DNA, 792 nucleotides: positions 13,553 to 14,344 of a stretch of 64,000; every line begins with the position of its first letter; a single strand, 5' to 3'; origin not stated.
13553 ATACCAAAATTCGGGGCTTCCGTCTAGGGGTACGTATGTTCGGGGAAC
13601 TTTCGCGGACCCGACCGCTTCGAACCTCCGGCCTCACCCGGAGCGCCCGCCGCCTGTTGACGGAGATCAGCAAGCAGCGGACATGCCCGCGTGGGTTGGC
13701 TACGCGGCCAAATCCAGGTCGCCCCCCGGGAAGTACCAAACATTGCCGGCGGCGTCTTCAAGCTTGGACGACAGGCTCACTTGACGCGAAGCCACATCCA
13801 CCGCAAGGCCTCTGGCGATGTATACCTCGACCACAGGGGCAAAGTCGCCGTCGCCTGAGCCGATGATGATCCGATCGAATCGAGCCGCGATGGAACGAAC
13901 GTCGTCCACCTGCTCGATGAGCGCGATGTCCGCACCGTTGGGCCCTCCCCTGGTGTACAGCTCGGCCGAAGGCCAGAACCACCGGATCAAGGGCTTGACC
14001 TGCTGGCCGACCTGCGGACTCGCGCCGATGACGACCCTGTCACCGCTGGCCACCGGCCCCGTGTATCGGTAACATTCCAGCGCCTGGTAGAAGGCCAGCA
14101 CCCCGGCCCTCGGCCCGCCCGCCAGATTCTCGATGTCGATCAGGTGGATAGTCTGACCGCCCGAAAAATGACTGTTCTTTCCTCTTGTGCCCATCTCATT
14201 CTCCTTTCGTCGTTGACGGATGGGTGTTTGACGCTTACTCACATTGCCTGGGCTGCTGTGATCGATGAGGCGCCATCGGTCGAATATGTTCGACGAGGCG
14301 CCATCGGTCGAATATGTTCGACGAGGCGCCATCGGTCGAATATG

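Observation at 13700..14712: Promoter, spacer-less 28-nt hairpin array and NYN ribonuclease: candidate RNA-antitoxin (type III TA-like) system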

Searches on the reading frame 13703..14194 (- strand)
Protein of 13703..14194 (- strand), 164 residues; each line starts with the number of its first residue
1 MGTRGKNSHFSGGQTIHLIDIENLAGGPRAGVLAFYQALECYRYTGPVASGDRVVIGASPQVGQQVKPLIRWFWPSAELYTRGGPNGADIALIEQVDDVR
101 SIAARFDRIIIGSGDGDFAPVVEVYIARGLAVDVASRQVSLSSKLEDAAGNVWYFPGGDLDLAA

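Call 5: search_protein_families(library=pfam, proteins=[window:13703-14194:-], max_evalue=1)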
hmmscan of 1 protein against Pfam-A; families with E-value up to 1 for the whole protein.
window:13703-14194:- (164 aa): 1 family
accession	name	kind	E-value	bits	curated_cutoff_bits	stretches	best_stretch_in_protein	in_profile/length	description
PF01936.24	NYN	-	4.2e-07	31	24.2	1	80-150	71-139/145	NYN domain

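Call 6: search_protein_families(library=padloc, proteins=[window:13703-14194:-], max_evalue=1)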
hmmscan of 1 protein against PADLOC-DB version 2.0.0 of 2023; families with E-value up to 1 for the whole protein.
window:13703-14194:- (164 aa): 1 family
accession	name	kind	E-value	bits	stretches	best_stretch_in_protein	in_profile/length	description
PDLC01154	NYN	-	2.7e-08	31.5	1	97-152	238-292/310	"LabA-like protein, NYN family nuclease"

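Call 8: find_homologous_proteins(query=window:13703-14194:-)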
Query window:13703-14194:- (164 aa): 26 proteins with E <= 0.001 among 220 candidates.
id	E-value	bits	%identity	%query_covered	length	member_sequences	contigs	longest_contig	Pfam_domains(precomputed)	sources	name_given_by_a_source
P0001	1.9e-94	332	93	100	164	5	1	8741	PF01936.25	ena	-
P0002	1.1e-88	313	88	100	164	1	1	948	PF01936.25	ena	-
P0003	3.6e-73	263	84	93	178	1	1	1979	-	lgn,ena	-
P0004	2.4e-70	253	79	93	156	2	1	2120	PF01936.25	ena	-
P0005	8.7e-39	151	52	97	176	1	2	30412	PF01936.25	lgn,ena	-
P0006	6.0e-38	148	51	97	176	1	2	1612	PF01936.25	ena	-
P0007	3.1e-37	146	51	97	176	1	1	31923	PF01936.25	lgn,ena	-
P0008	1.8e-36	143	50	97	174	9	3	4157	-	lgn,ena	-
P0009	5.9e-31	125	53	85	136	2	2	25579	-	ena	-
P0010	3.2e-26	110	42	94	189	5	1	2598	-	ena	-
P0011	1.5e-17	82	41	79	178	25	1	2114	-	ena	-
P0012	9.5e-17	79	39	93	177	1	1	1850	PF01936.25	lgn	-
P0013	8.1e-16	76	39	90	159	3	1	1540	-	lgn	-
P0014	6.8e-14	70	41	61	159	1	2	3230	PF01936.25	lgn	-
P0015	1.6e-13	68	34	85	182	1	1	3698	PF01936.25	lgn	-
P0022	8.6e-8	50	38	63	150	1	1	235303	-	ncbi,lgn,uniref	ncbi:hypothetical protein AB4Y63_05465 [Leifsonia sp. YAF41]|uniref:hypothetical protein n=1 Tax=Lei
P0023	2.6e-7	48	33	88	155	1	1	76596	PF01936.25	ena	-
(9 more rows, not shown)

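Call 9: find_related_loci(query=window:13703-14194:-, collection=genome_contigs, flank=3000)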
Query window:13703-14194:- (164 aa) in genome_contigs; peptide patterns used: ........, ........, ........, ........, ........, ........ (x = any residue, [..] = any of these).
599 stretches matched a pattern (row limit reached: there are more); 13 encode a relative of the query (tblastn E <= 1e-3); 13 distinct loci.
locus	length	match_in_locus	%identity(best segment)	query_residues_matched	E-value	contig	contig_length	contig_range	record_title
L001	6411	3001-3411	36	14-156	4e-18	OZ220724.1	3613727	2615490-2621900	MAG: Acidimicrobiales bacterium isolate 2ecf3f36-bb12-4e02-a4a9-b25c11871a57 genome assembly, chromosome: 1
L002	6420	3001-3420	38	13-156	2e-16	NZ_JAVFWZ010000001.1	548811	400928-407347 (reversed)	Kocuria cellulosilytica strain CPCC 205292 Scaffold1_1, whole genome shotgun sequence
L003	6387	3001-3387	33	12-145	1e-14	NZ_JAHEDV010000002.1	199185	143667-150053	MAG: Rhodoluna sp. isolate Ww23 NODE_63_length_199185_cov_9.844422, whole genome shotgun sequence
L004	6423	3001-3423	32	13-158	4e-14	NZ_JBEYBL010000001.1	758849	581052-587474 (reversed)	Microbacterium sp. NPDC019599 NPDC019599_91_E9.ctg-0001, whole genome shotgun sequence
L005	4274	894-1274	33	14-145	6e-14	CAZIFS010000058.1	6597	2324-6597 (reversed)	MAG TPA_asm: uncultured Rhodoluna sp. isolate SRP219642_co6_130 genome assembly, contig: NODE_12046_length_6597_cov_14.0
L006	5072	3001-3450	28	1-155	6e-12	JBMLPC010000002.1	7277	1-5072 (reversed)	MAG: Aquiluna sp. isolate LE_2052 NODE_16231_length_7277_cov_5.301717, whole genome shotgun sequence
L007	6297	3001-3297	38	16-119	1e-11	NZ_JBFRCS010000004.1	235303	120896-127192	Leifsonia sp. YAF41 SCAFFOLD_3, whole genome shotgun sequence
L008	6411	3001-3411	31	14-155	4e-10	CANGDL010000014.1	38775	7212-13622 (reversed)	MAG: Microbacteriaceae bacterium isolate Jr-25may17-115 genome assembly, contig: Jr-25may17-C934, whole genome shotgun s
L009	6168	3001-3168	40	87-149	5e-7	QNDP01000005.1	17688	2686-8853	MAG: Candidatus Hydrothermota bacterium isolate B15_G9 B15_Guay9_scaffold_02298, whole genome shotgun sequence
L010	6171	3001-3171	42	98-156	5e-7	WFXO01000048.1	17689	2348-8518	MAG: candidate division WOR-3 bacterium isolate S141_55 k151_240503, whole genome shotgun sequence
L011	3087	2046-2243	37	83-149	3e-6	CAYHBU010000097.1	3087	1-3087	MAG TPA_asm: uncultured Candidatus Saccharibacteria bacterium isolate ERP119705_co10_107 genome assembly, contig: NODE_2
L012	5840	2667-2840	35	87-151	1e-5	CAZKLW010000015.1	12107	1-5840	MAG TPA_asm: uncultured archaeon isolate SRP185896_co2_442 genome assembly, contig: NODE_5533_length_12107_cov_5.034102,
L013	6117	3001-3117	41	98-136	1e-5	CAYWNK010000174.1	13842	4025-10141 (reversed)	MAG TPA_asm: uncultured Planctomycetaceae bacterium isolate binchicken_co366_43 genome assembly, contig: NODE_2780_lengt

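Call 11: find_encoding_contigs(protein=P0001, flank=4000, max_places=4)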
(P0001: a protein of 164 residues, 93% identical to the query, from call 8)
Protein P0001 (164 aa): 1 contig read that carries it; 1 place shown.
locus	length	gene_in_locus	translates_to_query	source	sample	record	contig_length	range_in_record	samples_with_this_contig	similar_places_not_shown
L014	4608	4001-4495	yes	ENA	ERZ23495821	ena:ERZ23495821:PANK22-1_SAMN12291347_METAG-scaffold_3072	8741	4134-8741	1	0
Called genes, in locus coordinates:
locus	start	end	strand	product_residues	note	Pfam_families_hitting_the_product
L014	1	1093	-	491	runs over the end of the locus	PF01979:Amidohydro_1, PF07969:Amidohydro_3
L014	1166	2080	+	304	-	PF02126:PTE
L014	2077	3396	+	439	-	PF00202:Aminotran_3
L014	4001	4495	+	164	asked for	PF01936:NYN (weak)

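Call 12: find_encoding_contigs(protein=P0005, flank=4000, max_places=4)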
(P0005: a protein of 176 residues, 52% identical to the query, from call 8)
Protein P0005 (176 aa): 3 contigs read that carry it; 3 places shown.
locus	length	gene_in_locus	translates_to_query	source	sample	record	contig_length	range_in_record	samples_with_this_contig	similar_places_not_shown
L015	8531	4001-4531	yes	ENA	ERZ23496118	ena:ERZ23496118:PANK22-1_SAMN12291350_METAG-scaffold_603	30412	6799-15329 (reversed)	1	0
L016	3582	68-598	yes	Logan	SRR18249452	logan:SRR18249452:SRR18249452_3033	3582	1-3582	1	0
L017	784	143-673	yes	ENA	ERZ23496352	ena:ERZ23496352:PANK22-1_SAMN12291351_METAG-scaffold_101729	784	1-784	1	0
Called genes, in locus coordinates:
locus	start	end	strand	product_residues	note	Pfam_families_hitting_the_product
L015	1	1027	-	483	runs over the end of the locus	PF01979:Amidohydro_1, PF07969:Amidohydro_3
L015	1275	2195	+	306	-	PF02126:PTE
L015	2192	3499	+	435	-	PF00202:Aminotran_3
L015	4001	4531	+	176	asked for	PF01936:NYN (weak)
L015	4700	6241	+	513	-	PF02776:TPP_enzyme_N, PF00205:TPP_enzyme_M, PF02775:TPP_enzyme_C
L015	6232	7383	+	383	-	PF00266:Aminotran_5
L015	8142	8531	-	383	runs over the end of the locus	PF00005:ABC_tran, PF13401:AAA_22 (faint), PF08352:oligo_HPY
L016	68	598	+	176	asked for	PF01936:NYN (weak)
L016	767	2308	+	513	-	PF02776:TPP_enzyme_N, PF00205:TPP_enzyme_M, PF02775:TPP_enzyme_C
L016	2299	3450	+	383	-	PF00266:Aminotran_5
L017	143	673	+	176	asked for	PF01936:NYN (weak)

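Call 13: find_encoding_contigs(protein=P0007, flank=4000, max_places=4)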
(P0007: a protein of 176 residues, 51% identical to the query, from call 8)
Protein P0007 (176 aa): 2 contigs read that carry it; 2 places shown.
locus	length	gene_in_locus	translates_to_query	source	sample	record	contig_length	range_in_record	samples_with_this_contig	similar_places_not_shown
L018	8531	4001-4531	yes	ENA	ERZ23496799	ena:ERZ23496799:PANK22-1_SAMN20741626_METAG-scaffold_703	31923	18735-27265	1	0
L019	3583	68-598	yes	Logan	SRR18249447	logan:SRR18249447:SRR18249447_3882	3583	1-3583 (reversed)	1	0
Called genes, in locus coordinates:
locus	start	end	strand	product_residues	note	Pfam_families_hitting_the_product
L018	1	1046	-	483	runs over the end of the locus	PF01979:Amidohydro_1, PF07969:Amidohydro_3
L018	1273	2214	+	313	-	PF02126:PTE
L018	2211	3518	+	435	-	PF00202:Aminotran_3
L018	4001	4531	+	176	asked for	PF01936:NYN (faint)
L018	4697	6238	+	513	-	PF02776:TPP_enzyme_N, PF00205:TPP_enzyme_M, PF02775:TPP_enzyme_C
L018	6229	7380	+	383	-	PF00266:Aminotran_5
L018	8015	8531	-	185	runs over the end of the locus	PF13400:Tad (weak)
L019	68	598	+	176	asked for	PF01936:NYN (faint)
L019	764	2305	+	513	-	PF02776:TPP_enzyme_N, PF00205:TPP_enzyme_M, PF02775:TPP_enzyme_C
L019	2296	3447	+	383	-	PF00266:Aminotran_5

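Call 16: find_encoding_contigs(protein=P0009, flank=4000, max_places=3)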
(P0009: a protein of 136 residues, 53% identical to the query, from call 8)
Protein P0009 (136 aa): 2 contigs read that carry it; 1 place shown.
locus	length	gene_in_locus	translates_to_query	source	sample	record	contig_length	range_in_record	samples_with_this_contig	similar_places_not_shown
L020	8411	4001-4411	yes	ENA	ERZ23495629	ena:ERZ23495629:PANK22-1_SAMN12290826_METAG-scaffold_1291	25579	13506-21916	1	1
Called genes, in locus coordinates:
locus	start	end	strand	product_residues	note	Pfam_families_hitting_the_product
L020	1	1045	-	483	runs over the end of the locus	PF01979:Amidohydro_1, PF07969:Amidohydro_3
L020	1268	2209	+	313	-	PF02126:PTE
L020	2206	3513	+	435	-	PF00202:Aminotran_3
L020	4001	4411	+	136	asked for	-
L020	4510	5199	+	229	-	PF02776:TPP_enzyme_N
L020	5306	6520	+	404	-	PF04326:SLFN_AlbA_2, PF13749:HATPase_c_4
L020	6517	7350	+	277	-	-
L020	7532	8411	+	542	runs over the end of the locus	PF02776:TPP_enzyme_N, PF00205:TPP_enzyme_M, PF02775:TPP_enzyme_C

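Call 17: find_encoding_contigs(protein=P0008, flank=4000, max_places=3)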
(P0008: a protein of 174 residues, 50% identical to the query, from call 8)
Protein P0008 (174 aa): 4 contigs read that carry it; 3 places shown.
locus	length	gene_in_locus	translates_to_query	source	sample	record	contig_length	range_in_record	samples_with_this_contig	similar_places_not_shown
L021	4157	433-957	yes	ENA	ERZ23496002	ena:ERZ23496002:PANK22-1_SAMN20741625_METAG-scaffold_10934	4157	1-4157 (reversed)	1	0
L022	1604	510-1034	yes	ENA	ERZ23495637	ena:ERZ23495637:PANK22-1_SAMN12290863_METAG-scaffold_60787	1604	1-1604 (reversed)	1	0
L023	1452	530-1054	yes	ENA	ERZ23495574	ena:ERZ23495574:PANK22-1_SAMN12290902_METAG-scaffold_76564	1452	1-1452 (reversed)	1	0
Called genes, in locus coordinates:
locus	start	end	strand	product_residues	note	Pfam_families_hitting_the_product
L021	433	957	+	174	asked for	-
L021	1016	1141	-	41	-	-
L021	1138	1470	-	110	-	-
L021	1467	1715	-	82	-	-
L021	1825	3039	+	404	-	PF04326:SLFN_AlbA_2, PF13749:HATPase_c_4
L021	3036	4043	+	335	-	PF01656:CbiA, PF13614:AAA_31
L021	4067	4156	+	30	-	?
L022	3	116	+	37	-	?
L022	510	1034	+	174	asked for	-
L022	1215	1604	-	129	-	?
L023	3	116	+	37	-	?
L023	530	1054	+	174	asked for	-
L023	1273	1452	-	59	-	?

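Call 18: find_encoding_contigs(protein=P0010, flank=4000, max_places=3)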
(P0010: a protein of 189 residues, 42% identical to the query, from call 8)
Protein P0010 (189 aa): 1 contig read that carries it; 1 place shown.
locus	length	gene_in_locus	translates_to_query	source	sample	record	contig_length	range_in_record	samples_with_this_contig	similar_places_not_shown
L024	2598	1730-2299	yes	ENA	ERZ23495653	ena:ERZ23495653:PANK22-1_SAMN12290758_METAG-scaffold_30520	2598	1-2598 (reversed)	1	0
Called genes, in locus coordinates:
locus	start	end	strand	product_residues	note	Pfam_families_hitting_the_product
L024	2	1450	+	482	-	?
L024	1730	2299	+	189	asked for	-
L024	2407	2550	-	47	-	-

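Call 23: find_related_loci(query=A1, collection=metagenome_contigs, flank=3000)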
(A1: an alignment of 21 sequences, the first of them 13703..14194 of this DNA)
Query A1 (164 aa) in metagenome_contigs; peptide patterns used: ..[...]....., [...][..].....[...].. (x = any residue, [..] = any of these).
600 stretches matched a pattern (row limit reached: there are more); 314 encode a relative of the query (tblastn E <= 1e-3); the best 80 are kept; 80 distinct loci.
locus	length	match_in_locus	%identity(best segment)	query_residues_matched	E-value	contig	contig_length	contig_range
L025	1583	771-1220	48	6-159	4e-40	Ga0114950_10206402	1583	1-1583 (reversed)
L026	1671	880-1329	48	6-159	5e-40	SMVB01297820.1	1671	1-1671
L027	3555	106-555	40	3-156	1e-26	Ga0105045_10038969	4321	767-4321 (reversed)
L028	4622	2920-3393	37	3-164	1e-23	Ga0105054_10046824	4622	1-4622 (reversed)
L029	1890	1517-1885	38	6-132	3e-23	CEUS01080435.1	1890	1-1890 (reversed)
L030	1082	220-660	40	6-156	4e-23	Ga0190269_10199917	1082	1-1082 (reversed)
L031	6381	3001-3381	40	6-136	3e-22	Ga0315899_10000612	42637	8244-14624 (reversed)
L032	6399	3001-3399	41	13-149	2e-22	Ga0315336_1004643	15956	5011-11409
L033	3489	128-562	36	14-163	1e-21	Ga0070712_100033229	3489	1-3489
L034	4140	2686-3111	36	14-160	1e-21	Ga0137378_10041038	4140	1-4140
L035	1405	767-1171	40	13-152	2e-21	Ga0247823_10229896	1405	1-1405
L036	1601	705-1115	39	14-155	1e-20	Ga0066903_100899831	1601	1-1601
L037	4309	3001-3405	40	16-155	3e-20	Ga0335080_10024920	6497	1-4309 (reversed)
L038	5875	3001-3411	40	14-155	3e-20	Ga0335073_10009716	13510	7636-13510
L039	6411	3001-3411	37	14-155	5e-20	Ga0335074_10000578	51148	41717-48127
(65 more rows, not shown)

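Call 27: search_protein_families(library=ncbifam, proteins=[window:13703-14194:-, P0005, P0008, P0022], max_evalue=1)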
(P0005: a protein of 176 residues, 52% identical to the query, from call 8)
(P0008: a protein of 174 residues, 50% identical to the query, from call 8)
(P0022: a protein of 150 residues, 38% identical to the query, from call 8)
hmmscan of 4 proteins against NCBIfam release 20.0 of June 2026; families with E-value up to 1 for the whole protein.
window:13703-14194:- (164 aa): 1 family
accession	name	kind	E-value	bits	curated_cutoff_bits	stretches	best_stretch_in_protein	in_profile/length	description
NF009604.0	PRK13057.1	equivalog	0.085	11.8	274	1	97-134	53-90/302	lipid kinase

P0005 (176 aa): 0 families

P0008 (174 aa): 0 families

P0022 (150 aa): 0 families

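Call 28: search_protein_families(library=phrogs, proteins=[window:13703-14194:-, P0005, P0008, P0022], max_evalue=0.1)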
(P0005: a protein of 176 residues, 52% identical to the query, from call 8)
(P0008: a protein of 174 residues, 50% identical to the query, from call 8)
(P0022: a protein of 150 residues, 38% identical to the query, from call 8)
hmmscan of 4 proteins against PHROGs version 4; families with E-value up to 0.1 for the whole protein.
window:13703-14194:- (164 aa): 0 families

P0005 (176 aa): 0 families

P0008 (174 aa): 0 families

P0022 (150 aa): 0 families

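Call 29: search_solved_structures(query=A1, max_evalue=1)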
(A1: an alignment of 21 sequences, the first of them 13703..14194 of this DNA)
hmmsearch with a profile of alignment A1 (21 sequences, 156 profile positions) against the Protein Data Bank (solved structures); distinct sequences matched with E-value up to 1: 4.
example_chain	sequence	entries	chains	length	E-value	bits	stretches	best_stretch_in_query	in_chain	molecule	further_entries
2qip_A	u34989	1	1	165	0.0043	19.9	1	14-146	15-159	Protein of unknown function VPA0982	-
7ytv_A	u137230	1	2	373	0.11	15.4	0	101-149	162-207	Thioredoxin reductase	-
6bpy_A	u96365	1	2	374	0.11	15.3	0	101-149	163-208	Thioredoxin reductase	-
3urh_A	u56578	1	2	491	0.15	14.9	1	95-130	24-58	Dihydrolipoyl dehydrogenase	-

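Call 33: search_protein_families(library=pfam, proteins=[L001:3450-5603:+, L004:3447-5495:+, L027:440-2797:+], max_evalue=0.01)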
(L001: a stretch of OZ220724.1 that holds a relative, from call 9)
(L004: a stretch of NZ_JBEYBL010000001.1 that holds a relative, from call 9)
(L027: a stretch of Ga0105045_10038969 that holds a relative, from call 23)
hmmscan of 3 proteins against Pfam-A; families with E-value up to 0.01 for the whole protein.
L001:3450-5603:+ (718 aa): 5 families
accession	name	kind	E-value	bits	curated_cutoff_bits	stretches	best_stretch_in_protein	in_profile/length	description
PF02384.22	N6_Mtase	-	1.7e-43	149.6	20.4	1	204-479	24-304/311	N-6 DNA Methylase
PF01420.25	Methylase_S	-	7.8e-11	42.9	22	1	529-700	6-167/168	Type I restriction modification DNA specificity domain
PF13847.12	Methyltransf_31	-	3.9e-06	27.1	27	1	226-306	4-82/145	Methyltransferase domain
PF13649.12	Methyltransf_25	-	0.0001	23.3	27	1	229-303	1-69/97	Methyltransferase domain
PF05175.20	MTS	-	0.0042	17.2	23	1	218-314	24-114/170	Methyltransferase small domain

L004:3447-5495:+ (683 aa): 1 family
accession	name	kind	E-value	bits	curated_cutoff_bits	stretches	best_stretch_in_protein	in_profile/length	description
PF02384.22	N6_Mtase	-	8.1e-30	104.6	20.4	1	165-392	8-250/311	N-6 DNA Methylase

L027:440-2797:+ (786 aa): 1 family
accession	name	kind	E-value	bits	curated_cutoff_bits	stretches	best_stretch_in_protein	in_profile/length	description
PF02384.22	N6_Mtase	-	5.4e-45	154.5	20.4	1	246-531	16-308/311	N-6 DNA Methylase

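Call 34: search_protein_families(library=padloc, proteins=[L001:3450-5603:+, L004:3447-5495:+, L027:440-2797:+], max_evalue=0.001)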
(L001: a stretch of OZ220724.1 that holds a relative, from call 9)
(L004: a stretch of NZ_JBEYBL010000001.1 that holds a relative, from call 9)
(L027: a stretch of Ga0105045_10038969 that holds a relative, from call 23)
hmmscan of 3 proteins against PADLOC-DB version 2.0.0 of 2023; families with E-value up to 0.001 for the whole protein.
L001:3450-5603:+ (718 aa): 108 families (the best 25 are shown)
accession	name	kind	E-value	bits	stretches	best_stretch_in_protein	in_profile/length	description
PDLC03037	MTase_I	-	6.4e-35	118.5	2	206-418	183-393/751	Type I methyltransferase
PDLC04134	mad2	-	1.4e-28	98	1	69-446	144-487/492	mads_2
PDLC03019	MTase_I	-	1.2e-25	88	1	201-483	165-463/932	Type I methyltransferase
PDLC03032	MTase_I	-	8.4e-22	75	2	205-446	159-411/1001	Type I methyltransferase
PDLC03022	MTase_I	-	8e-21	72.1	1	206-477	186-473/857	Type I methyltransferase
PDLC03031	MTase_I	-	2.1e-20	70.6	1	204-478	183-484/834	Type I methyltransferase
PDLC03038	MTase_I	-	6.3e-19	65.3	2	206-437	171-414/896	Type I methyltransferase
PDLC03035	MTase_I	-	6.7e-19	65.9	1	198-454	167-438/653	Type I methyltransferase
PDLC04137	mad5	-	1.7e-18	65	1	531-704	217-387/392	mads_5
PDLC03089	Specificity_I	-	5.7e-18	63.2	1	533-702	11-185/446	Type I specificity subunit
PDLC03028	MTase_I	-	9.9e-18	61.6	1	101-452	781-1168/1236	Type I methyltransferase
PDLC03021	MTase_I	-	1.1e-17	62.1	1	192-498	151-471/491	Type I methyltransferase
PDLC03240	MTase_II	-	2.2e-17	61.1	1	205-477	183-465/511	Type II methyltransferase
PDLC03107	Specificity_I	-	3.7e-17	60.5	1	529-687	5-161/392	Type I specificity subunit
PDLC03168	Specificity_I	-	1.4e-16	59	1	532-702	10-182/459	Type I specificity subunit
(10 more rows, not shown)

L004:3447-5495:+ (683 aa): 23 families
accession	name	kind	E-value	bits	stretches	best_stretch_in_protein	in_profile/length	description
PDLC03037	MTase_I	-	4.6e-24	82.6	1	8-390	10-395/751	Type I methyltransferase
PDLC04134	mad2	-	7.8e-18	62.6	1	166-387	257-458/492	mads_2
PDLC03022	MTase_I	-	1.4e-16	58.1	1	271-389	300-419/857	Type I methyltransferase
PDLC03019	MTase_I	-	5.6e-15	52.7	1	167-378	154-377/932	Type I methyltransferase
PDLC03028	MTase_I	-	1.5e-13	47.8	1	288-390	1029-1136/1236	Type I methyltransferase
PDLC03026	MTase_I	-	4.6e-13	47.1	1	162-358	122-338/487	Type I methyltransferase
PDLC03027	MTase_I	-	1.3e-11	41.7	1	167-390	146-383/810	Type I methyltransferase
PDLC03031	MTase_I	-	1.8e-10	37.7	1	294-373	320-401/834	Type I methyltransferase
PDLC03032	MTase_I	-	2.5e-10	37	1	167-389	148-384/1001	Type I methyltransferase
PDLC03240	MTase_II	-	4e-10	37.1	1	165-374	166-381/511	Type II methyltransferase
PDLC03029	MTase_I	-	6.8e-09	32.7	1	338-391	366-421/661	Type I methyltransferase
PDLC03021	MTase_I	-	1.6e-08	31.8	1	161-358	144-359/491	Type I methyltransferase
PDLC03038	MTase_I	-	1e-07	28.2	1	161-368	149-373/896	Type I methyltransferase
PDLC03035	MTase_I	-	3.3e-07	27.2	0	290-388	296-402/653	Type I methyltransferase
PDLC03025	MTase_I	-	2.2e-06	24.6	1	166-230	147-210/569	Type I methyltransferase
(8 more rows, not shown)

L027:440-2797:+ (786 aa): 52 families (the best 25 are shown)
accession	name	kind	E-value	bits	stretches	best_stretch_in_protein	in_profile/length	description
PDLC03037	MTase_I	-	4.8e-32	109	2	254-492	181-419/751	Type I methyltransferase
PDLC03022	MTase_I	-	5.1e-32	109.1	1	260-543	190-488/857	Type I methyltransferase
PDLC03019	MTase_I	-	7.3e-26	88.7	1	237-532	151-464/932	Type I methyltransferase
PDLC03031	MTase_I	-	2.3e-22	77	1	220-544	148-499/834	Type I methyltransferase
PDLC03240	MTase_II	-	1.3e-21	75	1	254-475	182-412/511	Type II methyltransferase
PDLC03032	MTase_I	-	3.1e-21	73.2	1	236-563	139-471/1001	Type I methyltransferase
PDLC03027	MTase_I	-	1.5e-19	68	1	274-548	181-456/810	Type I methyltransferase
PDLC03033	MTase_I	-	1.4e-17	61.8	2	381-531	352-497/541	Type I methyltransferase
PDLC03038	MTase_I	-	2.2e-15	53.6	1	196-491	111-421/896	Type I methyltransferase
PDLC03028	MTase_I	-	7.9e-15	52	1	236-559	877-1226/1236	Type I methyltransferase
PDLC03021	MTase_I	-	1.4e-14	51.8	1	252-545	160-472/491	Type I methyltransferase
PDLC03035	MTase_I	-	3.6e-14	50.2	1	236-494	155-432/653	Type I methyltransferase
PDLC03100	Specificity_I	-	8.7e-14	49.8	1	574-769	191-389/392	Type I specificity subunit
PDLC03020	MTase_I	-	9.9e-12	42.7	1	279-434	213-390/410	Type I methyltransferase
PDLC03026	MTase_I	-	5.2e-11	40.3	1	233-489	120-396/487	Type I methyltransferase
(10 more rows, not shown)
